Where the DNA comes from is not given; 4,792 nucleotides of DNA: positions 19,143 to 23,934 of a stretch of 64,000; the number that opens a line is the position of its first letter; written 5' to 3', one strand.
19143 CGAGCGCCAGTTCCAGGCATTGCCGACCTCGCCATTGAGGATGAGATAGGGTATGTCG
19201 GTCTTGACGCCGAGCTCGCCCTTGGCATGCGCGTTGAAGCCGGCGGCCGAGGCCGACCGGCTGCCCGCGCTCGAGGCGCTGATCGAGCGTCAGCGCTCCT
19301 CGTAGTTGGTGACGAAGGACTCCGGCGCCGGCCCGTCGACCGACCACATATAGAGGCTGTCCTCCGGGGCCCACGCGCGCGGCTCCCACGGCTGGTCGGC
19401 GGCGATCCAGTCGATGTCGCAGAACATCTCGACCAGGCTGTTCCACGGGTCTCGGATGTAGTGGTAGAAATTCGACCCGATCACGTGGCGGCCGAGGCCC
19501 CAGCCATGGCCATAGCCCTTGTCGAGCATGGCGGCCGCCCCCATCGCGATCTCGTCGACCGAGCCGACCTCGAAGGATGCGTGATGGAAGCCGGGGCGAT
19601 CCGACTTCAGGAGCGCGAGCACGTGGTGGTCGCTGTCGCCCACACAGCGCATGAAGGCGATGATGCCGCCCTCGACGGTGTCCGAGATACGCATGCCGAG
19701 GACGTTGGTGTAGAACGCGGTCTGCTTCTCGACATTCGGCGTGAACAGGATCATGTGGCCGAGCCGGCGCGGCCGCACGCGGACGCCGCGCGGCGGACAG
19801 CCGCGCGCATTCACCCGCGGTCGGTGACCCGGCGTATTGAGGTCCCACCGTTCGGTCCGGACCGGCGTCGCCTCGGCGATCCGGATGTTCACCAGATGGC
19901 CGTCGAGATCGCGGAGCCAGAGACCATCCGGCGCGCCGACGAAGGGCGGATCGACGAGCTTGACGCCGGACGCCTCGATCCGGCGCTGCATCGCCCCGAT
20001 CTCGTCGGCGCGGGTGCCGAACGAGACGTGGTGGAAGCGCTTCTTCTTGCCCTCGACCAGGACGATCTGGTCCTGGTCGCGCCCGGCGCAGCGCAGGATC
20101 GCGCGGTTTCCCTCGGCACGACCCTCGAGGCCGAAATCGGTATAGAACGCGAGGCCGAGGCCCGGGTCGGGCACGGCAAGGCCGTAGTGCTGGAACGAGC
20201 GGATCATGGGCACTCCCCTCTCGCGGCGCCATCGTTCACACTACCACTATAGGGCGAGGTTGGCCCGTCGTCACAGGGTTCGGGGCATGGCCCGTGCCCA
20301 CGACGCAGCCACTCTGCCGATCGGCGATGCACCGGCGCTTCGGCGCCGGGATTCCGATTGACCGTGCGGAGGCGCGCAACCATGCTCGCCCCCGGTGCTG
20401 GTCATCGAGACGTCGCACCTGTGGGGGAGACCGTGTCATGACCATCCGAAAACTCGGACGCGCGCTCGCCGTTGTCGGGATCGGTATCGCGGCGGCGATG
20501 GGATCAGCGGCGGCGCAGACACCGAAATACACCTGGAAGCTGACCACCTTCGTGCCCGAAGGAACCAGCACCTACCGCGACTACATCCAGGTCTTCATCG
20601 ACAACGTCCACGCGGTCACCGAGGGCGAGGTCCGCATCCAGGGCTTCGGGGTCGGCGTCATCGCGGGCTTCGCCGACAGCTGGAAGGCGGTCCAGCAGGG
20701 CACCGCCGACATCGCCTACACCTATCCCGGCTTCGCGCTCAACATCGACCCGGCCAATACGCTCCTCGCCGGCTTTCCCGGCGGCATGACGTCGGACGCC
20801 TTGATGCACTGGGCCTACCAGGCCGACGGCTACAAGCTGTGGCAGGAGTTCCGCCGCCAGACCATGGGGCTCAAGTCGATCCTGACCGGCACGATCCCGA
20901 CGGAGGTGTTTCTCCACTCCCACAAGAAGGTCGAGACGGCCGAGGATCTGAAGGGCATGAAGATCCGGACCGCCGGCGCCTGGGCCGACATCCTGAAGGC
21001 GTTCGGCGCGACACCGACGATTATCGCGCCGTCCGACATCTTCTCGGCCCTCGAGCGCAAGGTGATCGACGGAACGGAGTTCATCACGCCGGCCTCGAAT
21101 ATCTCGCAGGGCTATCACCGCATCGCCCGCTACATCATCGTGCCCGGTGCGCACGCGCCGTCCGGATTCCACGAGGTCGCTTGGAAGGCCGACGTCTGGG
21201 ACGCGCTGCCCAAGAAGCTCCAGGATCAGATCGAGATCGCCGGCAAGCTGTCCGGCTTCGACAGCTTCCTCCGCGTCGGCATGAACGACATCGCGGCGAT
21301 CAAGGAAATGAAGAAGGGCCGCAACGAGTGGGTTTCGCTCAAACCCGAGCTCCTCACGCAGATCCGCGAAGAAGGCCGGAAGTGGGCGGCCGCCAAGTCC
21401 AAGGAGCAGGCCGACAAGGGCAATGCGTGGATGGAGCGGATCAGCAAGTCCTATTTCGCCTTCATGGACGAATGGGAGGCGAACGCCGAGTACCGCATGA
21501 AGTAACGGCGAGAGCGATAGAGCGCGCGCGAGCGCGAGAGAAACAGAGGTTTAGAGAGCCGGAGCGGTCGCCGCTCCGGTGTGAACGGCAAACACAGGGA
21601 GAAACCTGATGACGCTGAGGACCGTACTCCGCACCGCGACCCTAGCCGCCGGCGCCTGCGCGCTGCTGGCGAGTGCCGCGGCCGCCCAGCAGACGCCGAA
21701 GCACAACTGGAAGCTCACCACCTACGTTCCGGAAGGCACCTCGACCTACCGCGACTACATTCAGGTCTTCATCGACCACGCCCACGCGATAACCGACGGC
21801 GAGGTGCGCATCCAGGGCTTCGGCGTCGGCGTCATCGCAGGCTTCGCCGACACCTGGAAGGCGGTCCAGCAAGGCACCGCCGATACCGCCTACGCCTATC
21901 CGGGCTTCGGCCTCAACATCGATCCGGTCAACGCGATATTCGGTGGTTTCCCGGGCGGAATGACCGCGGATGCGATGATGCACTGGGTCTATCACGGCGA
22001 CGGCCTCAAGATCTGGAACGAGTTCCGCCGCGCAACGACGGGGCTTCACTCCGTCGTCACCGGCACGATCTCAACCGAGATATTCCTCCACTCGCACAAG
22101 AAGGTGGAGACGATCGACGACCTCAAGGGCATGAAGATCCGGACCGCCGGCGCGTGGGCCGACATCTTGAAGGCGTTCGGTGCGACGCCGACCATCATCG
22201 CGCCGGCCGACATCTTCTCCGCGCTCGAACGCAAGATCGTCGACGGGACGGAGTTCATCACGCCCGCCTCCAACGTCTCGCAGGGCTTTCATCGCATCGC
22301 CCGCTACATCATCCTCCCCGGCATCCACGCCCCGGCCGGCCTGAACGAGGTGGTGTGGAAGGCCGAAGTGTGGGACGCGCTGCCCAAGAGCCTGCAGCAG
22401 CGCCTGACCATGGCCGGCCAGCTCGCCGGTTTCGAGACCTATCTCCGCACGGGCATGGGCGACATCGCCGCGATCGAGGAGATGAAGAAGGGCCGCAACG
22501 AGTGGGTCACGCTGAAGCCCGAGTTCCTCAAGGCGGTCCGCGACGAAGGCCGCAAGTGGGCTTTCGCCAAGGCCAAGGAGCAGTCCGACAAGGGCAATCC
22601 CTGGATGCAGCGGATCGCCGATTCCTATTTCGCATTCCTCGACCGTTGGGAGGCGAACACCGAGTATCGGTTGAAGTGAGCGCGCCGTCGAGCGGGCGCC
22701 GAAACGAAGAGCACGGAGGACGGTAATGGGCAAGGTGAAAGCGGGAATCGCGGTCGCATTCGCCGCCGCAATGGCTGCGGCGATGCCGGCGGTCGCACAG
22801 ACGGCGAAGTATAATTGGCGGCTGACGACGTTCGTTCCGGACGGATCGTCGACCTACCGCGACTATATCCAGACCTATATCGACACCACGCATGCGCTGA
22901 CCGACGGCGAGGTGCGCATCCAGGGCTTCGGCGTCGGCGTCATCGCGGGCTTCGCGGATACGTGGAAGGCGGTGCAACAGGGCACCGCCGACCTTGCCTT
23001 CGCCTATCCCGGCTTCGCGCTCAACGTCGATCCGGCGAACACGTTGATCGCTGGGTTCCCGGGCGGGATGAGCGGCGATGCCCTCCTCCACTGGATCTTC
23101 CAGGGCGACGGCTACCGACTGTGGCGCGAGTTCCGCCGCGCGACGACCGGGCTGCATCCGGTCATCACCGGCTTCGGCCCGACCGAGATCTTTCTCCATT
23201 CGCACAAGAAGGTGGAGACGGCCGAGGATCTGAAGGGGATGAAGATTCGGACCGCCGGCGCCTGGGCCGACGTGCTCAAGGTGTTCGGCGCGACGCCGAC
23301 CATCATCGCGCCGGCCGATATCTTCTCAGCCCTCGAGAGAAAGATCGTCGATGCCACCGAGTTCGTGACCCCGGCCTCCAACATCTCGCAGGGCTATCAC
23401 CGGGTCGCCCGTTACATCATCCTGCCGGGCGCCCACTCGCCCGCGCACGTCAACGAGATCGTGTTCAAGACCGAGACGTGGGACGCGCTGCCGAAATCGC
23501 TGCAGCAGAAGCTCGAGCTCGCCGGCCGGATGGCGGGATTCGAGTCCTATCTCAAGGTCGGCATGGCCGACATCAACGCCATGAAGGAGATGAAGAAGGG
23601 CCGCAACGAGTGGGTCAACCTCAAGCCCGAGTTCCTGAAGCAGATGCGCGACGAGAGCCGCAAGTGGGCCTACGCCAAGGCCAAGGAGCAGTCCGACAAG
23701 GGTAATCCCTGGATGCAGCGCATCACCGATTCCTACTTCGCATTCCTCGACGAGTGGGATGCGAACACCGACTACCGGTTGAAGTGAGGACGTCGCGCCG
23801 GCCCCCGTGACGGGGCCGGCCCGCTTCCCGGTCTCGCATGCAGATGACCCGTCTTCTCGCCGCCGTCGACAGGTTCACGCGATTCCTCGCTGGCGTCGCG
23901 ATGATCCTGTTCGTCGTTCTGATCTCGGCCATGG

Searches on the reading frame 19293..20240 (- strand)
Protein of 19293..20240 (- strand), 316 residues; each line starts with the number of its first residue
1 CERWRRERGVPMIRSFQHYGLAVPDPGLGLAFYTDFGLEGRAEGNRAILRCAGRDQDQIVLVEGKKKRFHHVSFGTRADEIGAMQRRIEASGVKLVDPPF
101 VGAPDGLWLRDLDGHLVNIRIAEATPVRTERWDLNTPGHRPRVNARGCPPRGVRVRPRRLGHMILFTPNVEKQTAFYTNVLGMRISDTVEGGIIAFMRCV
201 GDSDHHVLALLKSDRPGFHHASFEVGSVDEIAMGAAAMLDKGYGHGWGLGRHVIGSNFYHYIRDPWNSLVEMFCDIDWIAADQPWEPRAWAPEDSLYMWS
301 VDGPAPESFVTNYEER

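Call 19: search_protein_families(library=ncbifam, proteins=[window:19293-20240:-], max_evalue=0.00001)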
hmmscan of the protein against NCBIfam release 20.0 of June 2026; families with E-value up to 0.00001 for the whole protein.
window:19293-20240:- (316 aa): 4 families
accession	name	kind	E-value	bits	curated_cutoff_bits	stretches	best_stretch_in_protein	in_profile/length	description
TIGR02295.1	HpaD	equivalog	2.1e-23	82.9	321.4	1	155-295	135-279/298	3,4-dihydroxyphenylacetate 2,3-dioxygenase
TIGR03211.1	catechol_2_3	equivalog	3.8e-20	72.4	320.2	1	16-297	5-284/303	catechol 2,3-dioxygenase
TIGR03213.1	23dbph12diox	equivalog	2.4e-13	50.2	366.45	1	154-271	137-260/287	biphenyl-2,3-diol 1,2-dioxygenase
NF045631.1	exdiol_diox_HsaC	equivalog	5.1e-07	29.1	450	1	157-276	138-269/296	iron-dependent extradiol dioxygenase HsaC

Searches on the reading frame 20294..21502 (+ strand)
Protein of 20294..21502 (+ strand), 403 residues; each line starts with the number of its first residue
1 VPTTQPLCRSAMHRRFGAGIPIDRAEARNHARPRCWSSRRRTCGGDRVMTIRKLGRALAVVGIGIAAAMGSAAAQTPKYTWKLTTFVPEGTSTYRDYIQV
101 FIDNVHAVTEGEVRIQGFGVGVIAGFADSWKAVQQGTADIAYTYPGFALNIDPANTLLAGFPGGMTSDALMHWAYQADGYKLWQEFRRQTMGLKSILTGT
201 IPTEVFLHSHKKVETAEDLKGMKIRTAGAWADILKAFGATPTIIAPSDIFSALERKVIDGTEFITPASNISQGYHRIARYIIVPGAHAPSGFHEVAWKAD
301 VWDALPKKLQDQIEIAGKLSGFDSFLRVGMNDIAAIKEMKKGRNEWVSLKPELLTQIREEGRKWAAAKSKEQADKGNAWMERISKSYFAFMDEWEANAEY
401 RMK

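Call 10: search_protein_families(library=pfam, proteins=[window:20294-21502:+])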
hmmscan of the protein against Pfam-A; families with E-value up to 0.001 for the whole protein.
window:20294-21502:+ (403 aa): 1 family
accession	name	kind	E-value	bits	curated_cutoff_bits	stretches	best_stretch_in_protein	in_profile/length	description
PF03480.18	DctP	-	1.1e-32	114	23.4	1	86-362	4-276/286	Bacterial extracellular solute-binding protein, family 7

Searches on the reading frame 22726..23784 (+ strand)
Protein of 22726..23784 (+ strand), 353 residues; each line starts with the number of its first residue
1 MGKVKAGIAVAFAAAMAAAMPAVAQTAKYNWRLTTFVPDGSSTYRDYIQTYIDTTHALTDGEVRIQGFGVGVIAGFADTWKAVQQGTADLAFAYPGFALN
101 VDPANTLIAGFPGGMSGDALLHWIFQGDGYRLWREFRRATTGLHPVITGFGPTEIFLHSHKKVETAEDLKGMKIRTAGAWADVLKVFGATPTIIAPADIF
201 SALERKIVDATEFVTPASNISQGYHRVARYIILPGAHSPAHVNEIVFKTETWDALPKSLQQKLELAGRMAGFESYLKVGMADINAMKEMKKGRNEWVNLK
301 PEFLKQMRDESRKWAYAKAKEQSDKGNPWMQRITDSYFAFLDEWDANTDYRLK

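Call 10: search_protein_families(library=pfam, proteins=[window:22726-23784:+])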
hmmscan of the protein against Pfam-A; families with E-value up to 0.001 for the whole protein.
window:22726-23784:+ (353 aa): 1 family
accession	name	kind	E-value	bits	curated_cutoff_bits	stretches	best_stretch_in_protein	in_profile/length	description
PF03480.18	DctP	-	4.3e-32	112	23.4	1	38-313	6-277/286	Bacterial extracellular solute-binding protein, family 7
